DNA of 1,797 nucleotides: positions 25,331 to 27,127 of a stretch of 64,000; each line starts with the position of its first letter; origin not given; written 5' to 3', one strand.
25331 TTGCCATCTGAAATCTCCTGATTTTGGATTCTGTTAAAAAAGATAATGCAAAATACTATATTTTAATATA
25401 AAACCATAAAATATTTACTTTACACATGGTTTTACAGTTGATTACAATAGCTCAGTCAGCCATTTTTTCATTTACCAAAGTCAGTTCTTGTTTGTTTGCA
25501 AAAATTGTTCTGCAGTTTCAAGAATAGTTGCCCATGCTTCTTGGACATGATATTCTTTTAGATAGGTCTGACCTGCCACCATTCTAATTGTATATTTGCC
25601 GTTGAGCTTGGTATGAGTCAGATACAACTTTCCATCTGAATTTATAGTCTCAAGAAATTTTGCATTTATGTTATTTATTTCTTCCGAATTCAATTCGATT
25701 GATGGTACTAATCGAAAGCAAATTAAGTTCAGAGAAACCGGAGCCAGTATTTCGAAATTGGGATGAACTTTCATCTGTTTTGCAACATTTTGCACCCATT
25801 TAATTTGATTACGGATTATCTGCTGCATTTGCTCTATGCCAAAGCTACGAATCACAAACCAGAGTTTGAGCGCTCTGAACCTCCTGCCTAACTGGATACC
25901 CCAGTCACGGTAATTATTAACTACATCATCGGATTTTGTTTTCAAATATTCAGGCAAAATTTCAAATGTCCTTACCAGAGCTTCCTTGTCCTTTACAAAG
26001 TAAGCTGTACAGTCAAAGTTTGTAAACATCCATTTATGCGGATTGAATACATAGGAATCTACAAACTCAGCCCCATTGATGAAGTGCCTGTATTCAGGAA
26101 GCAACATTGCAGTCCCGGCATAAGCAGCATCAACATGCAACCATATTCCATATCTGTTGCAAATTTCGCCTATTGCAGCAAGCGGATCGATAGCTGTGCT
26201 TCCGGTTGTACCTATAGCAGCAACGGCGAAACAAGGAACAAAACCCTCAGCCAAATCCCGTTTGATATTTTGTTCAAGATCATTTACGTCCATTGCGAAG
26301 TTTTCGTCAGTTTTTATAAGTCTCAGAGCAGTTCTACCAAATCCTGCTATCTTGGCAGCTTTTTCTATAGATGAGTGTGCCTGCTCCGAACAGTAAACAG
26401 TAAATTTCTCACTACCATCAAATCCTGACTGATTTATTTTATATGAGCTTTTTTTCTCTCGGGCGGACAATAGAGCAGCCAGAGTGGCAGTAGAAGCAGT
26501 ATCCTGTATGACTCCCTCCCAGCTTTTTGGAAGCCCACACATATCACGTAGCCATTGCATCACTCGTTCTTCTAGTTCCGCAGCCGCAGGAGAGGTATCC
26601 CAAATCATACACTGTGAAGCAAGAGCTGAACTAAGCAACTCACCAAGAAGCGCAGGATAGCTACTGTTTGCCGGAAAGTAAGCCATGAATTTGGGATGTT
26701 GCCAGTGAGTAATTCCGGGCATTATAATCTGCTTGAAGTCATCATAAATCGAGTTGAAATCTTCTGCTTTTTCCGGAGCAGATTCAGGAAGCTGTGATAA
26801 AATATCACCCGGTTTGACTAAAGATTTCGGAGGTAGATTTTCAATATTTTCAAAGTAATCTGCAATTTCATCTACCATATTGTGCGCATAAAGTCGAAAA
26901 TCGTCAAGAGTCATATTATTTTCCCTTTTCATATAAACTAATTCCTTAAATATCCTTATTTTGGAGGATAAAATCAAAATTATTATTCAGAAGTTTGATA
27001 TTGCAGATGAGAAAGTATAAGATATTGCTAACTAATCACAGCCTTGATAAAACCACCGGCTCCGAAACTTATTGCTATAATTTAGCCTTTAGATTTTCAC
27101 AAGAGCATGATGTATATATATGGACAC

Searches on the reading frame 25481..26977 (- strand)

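Call 60: search_protein_families(library=pfam, proteins=[window:25481-26977:-], max_evalue=0.0001)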
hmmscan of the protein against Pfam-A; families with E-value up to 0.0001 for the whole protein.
window:25481-26977:- (498 aa): 4 families
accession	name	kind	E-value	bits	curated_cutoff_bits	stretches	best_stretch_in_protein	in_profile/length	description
PF00282.25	Pyridoxal_deC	-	5.1e-119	397.8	27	1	56-423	1-374/375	Pyridoxal-dependent decarboxylase conserved domain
PF01212.27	Beta_elim_lyase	-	1.9e-07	31.1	27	1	194-402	74-230/288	Beta-eliminating lyase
PF05889.19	SepSecS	-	9.7e-06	25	21.1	1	194-287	105-195/389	O-phosphoseryl-tRNA(Sec) selenium transferase, SepSecS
PF00155.27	Aminotran_1_2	-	1.4e-05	24.9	19.7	1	193-291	93-193/361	Aminotransferase class I and II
